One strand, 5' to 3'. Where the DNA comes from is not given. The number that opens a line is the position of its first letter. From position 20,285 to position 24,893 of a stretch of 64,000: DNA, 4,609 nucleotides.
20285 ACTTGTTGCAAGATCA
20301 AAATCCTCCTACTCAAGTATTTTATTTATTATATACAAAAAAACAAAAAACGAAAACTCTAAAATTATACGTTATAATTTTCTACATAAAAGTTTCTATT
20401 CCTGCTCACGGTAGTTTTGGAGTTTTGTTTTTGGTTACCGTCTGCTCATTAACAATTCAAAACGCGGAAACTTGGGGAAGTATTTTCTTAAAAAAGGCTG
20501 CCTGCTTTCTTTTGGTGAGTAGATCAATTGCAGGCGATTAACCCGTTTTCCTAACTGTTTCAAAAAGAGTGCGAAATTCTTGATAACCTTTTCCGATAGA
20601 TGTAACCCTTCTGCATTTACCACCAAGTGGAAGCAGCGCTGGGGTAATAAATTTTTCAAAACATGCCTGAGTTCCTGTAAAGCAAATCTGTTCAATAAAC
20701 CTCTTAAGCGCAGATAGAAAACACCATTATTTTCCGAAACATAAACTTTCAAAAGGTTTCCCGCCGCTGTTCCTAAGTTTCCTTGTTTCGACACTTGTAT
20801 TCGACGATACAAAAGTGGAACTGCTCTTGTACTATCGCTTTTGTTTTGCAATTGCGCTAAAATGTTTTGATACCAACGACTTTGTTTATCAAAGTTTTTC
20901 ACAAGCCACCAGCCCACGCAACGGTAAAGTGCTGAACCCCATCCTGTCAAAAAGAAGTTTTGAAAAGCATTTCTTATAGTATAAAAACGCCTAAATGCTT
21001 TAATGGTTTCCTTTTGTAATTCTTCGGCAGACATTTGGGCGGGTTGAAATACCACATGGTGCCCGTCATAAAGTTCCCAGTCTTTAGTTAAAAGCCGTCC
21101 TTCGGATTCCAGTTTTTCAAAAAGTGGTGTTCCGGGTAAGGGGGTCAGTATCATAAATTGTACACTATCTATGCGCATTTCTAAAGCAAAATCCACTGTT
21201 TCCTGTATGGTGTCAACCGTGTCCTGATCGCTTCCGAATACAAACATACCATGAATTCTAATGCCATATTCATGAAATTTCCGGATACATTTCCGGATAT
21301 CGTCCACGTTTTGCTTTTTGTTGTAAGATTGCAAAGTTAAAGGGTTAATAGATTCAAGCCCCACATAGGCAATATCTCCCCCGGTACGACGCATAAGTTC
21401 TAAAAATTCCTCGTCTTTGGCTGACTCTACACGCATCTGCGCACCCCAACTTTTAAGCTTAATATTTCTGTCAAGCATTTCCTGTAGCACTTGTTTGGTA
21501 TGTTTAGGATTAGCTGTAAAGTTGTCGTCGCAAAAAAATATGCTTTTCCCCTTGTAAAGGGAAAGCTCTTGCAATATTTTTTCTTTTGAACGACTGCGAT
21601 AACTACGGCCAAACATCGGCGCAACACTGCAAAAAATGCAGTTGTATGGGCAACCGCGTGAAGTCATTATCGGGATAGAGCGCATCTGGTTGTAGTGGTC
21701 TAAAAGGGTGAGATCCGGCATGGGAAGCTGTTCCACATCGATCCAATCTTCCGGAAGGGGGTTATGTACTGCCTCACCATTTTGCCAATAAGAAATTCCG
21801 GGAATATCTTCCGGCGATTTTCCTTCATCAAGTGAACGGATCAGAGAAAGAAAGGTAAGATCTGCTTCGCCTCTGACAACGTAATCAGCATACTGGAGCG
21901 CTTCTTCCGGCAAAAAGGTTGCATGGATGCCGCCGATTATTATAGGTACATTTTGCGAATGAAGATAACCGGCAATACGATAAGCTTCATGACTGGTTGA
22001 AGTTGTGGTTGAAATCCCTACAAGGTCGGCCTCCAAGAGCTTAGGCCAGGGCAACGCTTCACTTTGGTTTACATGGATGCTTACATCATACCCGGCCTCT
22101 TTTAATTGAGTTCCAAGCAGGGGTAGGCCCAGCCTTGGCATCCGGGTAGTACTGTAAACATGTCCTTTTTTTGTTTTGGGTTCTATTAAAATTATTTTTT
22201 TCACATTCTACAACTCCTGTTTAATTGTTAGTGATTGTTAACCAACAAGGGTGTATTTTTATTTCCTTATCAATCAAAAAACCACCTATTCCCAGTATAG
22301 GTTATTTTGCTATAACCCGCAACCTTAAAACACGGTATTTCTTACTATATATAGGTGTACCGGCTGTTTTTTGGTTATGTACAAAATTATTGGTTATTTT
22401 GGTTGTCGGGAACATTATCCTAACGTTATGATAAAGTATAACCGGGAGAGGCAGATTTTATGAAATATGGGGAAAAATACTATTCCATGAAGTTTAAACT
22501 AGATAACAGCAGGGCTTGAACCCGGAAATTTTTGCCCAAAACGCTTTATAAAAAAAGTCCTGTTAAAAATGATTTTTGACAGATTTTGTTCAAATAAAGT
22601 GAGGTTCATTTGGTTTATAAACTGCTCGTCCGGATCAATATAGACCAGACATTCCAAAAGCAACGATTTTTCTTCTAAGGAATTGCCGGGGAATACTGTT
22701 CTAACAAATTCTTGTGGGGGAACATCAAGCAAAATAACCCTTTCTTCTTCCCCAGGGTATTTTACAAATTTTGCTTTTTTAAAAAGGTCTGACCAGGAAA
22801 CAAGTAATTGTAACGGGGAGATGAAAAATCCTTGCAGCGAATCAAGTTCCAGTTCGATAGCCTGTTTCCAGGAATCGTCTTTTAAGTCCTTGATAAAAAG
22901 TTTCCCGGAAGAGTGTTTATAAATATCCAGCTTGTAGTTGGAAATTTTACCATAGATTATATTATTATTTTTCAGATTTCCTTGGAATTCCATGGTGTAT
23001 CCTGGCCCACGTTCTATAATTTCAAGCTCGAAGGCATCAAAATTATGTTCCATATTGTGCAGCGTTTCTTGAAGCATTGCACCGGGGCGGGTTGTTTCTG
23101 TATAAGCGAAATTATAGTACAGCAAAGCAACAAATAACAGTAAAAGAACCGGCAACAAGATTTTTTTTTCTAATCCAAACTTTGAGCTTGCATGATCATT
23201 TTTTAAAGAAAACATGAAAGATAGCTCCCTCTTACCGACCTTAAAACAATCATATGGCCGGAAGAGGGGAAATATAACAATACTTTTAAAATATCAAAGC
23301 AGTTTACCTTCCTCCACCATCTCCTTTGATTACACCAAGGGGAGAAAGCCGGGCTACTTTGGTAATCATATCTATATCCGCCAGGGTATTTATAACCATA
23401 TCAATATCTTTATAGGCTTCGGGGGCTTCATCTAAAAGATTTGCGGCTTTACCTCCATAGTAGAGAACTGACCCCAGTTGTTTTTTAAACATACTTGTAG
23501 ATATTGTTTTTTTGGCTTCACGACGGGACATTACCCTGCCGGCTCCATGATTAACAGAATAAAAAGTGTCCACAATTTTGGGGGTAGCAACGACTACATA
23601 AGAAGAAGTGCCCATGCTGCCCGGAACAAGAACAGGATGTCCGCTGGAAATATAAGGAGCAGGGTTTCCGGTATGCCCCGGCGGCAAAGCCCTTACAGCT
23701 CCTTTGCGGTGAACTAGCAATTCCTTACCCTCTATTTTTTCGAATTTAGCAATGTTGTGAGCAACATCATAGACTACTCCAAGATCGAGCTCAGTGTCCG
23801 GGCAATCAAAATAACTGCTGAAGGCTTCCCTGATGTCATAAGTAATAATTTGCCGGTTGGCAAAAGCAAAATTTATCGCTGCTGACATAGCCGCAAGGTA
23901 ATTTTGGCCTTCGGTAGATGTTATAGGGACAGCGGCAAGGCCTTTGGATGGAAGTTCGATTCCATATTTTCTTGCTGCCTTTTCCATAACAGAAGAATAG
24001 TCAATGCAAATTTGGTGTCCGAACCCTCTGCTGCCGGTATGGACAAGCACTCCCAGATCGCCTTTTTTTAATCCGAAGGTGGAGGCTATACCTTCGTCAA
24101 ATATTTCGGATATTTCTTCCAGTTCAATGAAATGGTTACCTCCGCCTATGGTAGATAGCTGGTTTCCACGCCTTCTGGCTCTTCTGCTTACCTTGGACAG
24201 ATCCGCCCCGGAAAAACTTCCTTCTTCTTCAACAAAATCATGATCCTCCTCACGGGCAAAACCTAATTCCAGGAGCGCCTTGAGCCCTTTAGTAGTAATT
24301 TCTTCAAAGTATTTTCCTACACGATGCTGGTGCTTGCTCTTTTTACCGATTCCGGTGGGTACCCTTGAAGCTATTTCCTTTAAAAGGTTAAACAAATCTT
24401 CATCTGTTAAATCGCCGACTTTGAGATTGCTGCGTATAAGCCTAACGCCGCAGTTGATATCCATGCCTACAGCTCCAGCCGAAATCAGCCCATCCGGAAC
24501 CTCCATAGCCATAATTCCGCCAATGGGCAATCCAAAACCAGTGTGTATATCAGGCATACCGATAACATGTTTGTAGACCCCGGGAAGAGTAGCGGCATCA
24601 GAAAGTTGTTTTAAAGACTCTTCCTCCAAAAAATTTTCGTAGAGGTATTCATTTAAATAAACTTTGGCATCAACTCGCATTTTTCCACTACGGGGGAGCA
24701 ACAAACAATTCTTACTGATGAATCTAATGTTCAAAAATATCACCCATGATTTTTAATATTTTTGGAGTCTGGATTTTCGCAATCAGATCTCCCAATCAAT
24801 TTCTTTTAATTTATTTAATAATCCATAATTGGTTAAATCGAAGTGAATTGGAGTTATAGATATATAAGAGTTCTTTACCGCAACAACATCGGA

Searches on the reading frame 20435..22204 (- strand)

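Call 33: search_protein_families(library=ncbifam, proteins=[window:20435-22204:-], max_evalue=1e-10)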
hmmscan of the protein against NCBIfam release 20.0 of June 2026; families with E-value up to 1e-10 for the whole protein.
window:20435-22204:- (589 aa): 18 families
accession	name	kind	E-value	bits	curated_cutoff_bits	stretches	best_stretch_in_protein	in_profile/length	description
TIGR02026.1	BchE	equivalog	1.9e-48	165.5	481.35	1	3-418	1-437/497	magnesium-protoporphyrin IX monomethyl ester anaerobic oxidative cyclase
TIGR03471.1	HpnJ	equivalog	7.1e-45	153.7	577.6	1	60-408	70-433/472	hopanoid biosynthesis associated radical SAM protein HpnJ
TIGR04072.2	rSAM_ladder_B12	equivalog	2.4e-35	122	360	1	72-406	84-410/443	lipid biosynthesis B12-binding/radical SAM protein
TIGR04479.1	bcpD_PhpK_rSAM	subfamily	4.5e-33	114.4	600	1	8-346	56-412/504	PhpK family radical SAM P-methyltransferase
TIGR04367.1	HpnR_B12_rSAM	equivalog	4.6e-33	114.5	650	1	20-403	18-408/490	hopanoid C-3 methylase HpnR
NF050148.1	rSAM_ApyD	equivalog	6.2e-32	110.8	750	1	58-393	74-413/645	RiPP biosynthesis radical SAM protein ApyD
NF038361.1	rSAM_Sden_1168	equivalog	2.1e-31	109.1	575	1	74-405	157-512/560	Sden_1168 family B12-binding radical SAM P-methyltransferase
TIGR04013.1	B12_SAM_MJ_1487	hypoth_equivalog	5.7e-30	104.4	251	1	57-364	42-356/382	TIGR04013 family B12-binding domain/radical SAM domain-containing protein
TIGR04014.1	B12_SAM_MJ_0865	equivalog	2.4e-29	102.4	360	1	29-364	16-357/434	methyl-coenzyme M reductase glutamine C-methyltransferase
TIGR04385.1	B12_rSAM_cofa1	equivalog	7.1e-21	74.9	450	1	84-339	98-360/438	B12 lower ligand biosynthesis radical SAM protein BzaD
NF033070.1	rSAM_AprD4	equivalog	8e-18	64.6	500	1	138-399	163-423/456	AprD4 family radical SAM diol-dehydratase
NF040546.1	rSAM_CUAEP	equivalog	9.5e-18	64.1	500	1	26-370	15-373/468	CUAEP/CCAEP-tail radical SAM (seleno)protein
NF033712.0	B12_rSAM_KedN5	subfamily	1.2e-17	63.4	700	1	88-394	94-418/624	KedN5 family methylcobalamin-dependent radical SAM C-methyltransferase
TIGR03975.1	rSAM_ocin_1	subfamily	6.9e-17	61.2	281.85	1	103-316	179-403/606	RiPP maturation radical SAM C-methyltransferase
TIGR04295.1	B12_rSAM_oligo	hypoth_equivalog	7.6e-16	57.8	400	1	88-298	104-316/422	TIGR04295 family B12-binding domain-containing radical SAM protein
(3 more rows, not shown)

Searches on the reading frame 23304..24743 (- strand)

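Call 33: search_protein_families(library=ncbifam, proteins=[window:23304-24743:-], max_evalue=1e-10)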
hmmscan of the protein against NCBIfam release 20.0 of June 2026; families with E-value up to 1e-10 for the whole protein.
window:23304-24743:- (479 aa): 4 families
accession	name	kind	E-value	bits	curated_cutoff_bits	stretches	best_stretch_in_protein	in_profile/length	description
NF038162.1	RtcB_rel_intein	exception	1.5e-148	496.5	1150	2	97-474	578-961/961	intein-containing RtcB family protein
NF007153.0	PRK09588.1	equivalog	2.7e-64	217.5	407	2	188-474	121-373/379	RNA ligase RtcB family protein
TIGR03073.1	release_rtcB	hypoth_equivalog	2.1e-54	184.9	271.8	1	192-468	114-356/356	RNA ligase RtcB family protein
NF052663.1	RtcB_rel_intein2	exception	6.3e-36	124.4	1050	1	191-467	376-619/626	intein-containing RctB family protein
